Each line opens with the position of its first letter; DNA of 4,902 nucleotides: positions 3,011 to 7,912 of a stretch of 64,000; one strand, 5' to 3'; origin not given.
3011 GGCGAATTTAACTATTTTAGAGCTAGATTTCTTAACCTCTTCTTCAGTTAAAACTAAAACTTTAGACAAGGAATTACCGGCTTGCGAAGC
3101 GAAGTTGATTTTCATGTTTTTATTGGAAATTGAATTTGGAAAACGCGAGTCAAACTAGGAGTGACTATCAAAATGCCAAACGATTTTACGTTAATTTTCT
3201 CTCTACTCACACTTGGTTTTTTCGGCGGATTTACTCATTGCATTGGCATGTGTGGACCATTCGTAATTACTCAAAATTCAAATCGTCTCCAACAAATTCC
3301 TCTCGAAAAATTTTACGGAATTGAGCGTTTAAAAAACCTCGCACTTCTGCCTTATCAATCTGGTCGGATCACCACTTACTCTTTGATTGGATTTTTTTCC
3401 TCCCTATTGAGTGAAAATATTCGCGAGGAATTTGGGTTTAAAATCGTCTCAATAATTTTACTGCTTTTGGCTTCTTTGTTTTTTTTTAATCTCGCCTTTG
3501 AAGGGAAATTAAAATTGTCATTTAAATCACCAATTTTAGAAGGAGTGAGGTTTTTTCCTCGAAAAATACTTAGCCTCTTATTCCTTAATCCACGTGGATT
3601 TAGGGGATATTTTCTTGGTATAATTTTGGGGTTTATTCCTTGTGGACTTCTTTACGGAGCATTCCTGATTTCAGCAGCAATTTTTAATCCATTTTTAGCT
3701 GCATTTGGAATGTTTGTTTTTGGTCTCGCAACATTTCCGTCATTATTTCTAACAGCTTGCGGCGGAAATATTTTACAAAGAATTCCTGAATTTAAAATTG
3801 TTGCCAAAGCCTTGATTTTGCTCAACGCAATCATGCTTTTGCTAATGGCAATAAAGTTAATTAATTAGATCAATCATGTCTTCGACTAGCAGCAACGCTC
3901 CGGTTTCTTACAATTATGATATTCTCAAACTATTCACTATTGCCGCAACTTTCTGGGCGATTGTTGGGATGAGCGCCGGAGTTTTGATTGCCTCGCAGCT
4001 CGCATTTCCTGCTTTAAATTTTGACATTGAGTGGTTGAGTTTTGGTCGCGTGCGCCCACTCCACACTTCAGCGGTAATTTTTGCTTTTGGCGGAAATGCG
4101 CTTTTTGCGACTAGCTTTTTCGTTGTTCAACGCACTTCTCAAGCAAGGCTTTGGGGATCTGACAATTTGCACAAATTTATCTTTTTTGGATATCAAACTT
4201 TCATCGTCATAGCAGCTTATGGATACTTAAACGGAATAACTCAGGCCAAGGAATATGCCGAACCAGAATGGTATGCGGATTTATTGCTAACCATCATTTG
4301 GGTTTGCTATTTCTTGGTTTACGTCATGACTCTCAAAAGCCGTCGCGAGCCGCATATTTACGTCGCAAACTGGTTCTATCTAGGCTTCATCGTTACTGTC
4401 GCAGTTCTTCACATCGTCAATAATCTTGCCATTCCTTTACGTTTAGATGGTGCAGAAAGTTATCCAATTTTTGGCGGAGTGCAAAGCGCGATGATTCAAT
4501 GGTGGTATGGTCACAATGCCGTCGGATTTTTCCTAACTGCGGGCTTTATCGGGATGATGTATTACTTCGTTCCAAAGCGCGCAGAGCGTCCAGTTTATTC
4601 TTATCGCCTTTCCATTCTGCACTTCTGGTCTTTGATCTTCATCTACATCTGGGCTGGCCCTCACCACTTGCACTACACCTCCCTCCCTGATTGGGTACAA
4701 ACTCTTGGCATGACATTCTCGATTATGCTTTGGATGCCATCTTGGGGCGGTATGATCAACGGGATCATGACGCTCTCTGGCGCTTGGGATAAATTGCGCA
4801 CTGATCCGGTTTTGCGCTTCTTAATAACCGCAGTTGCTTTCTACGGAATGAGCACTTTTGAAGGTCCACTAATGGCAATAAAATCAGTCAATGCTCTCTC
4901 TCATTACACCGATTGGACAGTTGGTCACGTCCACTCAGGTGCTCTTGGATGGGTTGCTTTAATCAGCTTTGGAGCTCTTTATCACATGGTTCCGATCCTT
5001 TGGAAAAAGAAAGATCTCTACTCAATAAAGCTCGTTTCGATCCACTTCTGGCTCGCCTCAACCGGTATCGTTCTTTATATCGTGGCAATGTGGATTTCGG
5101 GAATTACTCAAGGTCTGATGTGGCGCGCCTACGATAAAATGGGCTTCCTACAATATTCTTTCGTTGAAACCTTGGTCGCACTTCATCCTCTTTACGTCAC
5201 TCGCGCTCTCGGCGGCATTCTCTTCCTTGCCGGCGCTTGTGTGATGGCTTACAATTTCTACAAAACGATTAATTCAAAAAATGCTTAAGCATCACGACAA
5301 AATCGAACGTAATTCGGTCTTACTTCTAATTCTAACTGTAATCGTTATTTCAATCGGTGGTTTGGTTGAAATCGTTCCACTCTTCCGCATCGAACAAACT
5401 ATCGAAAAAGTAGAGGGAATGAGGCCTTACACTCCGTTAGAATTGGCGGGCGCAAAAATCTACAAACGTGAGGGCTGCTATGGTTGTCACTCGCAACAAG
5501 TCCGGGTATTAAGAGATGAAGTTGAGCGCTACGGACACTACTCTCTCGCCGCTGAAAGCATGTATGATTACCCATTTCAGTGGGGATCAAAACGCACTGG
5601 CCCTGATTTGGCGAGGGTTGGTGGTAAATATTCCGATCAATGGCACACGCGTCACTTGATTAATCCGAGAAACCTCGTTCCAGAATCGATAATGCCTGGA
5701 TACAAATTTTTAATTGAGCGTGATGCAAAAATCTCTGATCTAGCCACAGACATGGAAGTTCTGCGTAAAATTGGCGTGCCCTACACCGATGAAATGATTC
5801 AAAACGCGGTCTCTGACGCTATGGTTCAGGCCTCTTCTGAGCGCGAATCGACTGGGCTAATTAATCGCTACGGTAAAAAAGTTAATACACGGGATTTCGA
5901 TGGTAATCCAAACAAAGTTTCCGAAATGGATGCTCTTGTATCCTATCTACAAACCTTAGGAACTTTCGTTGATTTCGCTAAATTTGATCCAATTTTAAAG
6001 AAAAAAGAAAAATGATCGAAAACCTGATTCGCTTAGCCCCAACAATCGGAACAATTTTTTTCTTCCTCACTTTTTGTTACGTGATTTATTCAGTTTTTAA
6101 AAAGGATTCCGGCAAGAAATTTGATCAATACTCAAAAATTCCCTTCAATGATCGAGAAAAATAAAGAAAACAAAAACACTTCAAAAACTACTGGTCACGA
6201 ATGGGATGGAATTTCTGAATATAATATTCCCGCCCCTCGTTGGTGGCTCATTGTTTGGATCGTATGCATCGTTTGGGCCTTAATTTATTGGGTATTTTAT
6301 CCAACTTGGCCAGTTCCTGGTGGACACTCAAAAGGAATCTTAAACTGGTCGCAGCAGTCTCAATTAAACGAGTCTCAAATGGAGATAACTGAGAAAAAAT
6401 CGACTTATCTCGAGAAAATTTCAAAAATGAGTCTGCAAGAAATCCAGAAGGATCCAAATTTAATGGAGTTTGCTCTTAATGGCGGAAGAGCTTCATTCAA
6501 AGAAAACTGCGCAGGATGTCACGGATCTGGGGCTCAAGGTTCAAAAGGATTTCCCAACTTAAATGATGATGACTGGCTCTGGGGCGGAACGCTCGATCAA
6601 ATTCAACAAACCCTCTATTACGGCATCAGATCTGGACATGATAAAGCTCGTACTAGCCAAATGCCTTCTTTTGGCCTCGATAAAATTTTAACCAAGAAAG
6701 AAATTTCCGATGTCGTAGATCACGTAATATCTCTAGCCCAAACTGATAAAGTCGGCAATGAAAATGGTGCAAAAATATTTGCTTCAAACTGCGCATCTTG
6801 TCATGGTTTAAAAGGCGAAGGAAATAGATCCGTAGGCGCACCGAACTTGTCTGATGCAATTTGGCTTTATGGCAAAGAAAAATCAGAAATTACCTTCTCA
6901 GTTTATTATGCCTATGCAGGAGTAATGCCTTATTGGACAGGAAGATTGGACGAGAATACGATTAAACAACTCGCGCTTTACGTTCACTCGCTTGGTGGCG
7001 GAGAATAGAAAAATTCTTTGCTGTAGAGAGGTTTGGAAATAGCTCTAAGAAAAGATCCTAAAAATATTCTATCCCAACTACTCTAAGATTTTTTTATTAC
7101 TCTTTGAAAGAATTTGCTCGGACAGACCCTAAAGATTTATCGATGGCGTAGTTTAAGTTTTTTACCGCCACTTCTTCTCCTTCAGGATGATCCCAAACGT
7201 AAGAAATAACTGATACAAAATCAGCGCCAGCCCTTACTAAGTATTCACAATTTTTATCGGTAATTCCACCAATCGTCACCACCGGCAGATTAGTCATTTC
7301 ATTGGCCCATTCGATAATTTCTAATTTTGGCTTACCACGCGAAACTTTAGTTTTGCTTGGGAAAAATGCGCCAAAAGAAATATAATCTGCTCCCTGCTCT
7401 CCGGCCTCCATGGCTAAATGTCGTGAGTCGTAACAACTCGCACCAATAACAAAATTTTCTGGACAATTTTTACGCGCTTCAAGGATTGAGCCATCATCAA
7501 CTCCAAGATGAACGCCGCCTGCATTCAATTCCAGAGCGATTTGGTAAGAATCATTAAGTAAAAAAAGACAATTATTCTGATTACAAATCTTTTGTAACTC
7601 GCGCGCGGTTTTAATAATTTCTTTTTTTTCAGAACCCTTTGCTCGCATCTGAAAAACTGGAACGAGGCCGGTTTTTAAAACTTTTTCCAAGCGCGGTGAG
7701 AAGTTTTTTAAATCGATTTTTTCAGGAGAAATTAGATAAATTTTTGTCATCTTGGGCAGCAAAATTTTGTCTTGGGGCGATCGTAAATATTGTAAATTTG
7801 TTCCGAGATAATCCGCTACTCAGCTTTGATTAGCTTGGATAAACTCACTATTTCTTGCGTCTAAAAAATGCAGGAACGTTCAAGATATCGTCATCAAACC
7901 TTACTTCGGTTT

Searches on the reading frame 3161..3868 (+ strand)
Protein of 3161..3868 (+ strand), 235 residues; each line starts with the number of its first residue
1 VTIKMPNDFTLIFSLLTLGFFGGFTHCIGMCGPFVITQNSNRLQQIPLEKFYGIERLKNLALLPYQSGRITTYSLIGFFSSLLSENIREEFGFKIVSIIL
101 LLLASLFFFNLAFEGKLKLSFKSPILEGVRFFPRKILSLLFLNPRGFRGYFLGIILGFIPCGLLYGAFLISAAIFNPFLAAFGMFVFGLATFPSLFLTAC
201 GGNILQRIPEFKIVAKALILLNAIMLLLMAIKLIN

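Call 40: search_protein_families(library=pfam, proteins=[window:3161-3868:+], max_evalue=0.00001)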
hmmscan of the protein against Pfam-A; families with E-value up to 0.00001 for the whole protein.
window:3161-3868:+ (235 aa): 1 family
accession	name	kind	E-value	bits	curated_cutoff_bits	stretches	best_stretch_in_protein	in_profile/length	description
PF13386.12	DsbD_2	-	8.4e-31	107.8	24.9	1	15-210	2-180/199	Cytochrome C biogenesis protein transmembrane region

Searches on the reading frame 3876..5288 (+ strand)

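Call 40: search_protein_families(library=pfam, proteins=[window:3876-5288:+], max_evalue=0.00001)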
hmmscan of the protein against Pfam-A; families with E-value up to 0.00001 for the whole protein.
window:3876-5288:+ (470 aa): 1 family
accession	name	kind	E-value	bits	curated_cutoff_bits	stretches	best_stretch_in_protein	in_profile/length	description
PF00115.25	COX1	-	3.9e-117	392.2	34.8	1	15-449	1-436/436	Cytochrome C and Quinol oxidase polypeptide I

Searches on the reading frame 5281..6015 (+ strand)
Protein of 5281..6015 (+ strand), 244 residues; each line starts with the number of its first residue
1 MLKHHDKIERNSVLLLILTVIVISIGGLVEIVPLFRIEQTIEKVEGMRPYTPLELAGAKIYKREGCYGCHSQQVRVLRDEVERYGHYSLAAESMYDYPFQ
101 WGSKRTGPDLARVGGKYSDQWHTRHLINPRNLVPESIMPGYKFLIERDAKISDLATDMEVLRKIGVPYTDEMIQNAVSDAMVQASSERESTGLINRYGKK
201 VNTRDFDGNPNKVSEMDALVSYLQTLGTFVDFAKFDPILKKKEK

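Call 40: search_protein_families(library=pfam, proteins=[window:5281-6015:+], max_evalue=0.00001)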
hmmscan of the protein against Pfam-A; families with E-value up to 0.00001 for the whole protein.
window:5281-6015:+ (244 aa): 1 family
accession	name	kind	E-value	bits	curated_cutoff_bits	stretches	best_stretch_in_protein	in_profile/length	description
PF02433.20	FixO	-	2.2e-92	308.9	29.6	1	5-229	1-218/219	Cytochrome C oxidase, mono-heme subunit/FixO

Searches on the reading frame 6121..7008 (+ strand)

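Call 40: search_protein_families(library=pfam, proteins=[window:6121-7008:+], max_evalue=0.00001)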
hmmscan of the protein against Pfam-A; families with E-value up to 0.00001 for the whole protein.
window:6121-7008:+ (295 aa): 3 families
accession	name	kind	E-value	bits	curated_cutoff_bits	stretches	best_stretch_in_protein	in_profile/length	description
PF13442.11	Cytochrome_CBB3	-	2.2e-22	79.6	27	2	120-202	4-68/68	Cytochrome C oxidase, cbb3-type, subunit III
PF00034.26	Cytochrom_C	-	1e-21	78.5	21.3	2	122-205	4-89/90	Cytochrome c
PF14715.11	FixP_N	-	6.9e-20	70.9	24.9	1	22-65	3-46/48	N-terminal domain of cytochrome oxidase-cbb3, FixP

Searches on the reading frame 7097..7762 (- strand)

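Call 40: search_protein_families(library=pfam, proteins=[window:7097-7762:-], max_evalue=0.00001)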
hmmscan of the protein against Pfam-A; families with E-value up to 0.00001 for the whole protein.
window:7097-7762:- (221 aa): 1 family
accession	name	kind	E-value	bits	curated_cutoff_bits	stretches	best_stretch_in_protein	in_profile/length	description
PF02581.23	TMP-TENI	-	7.3e-52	175.8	27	1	8-188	1-179/180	Thiamine monophosphate synthase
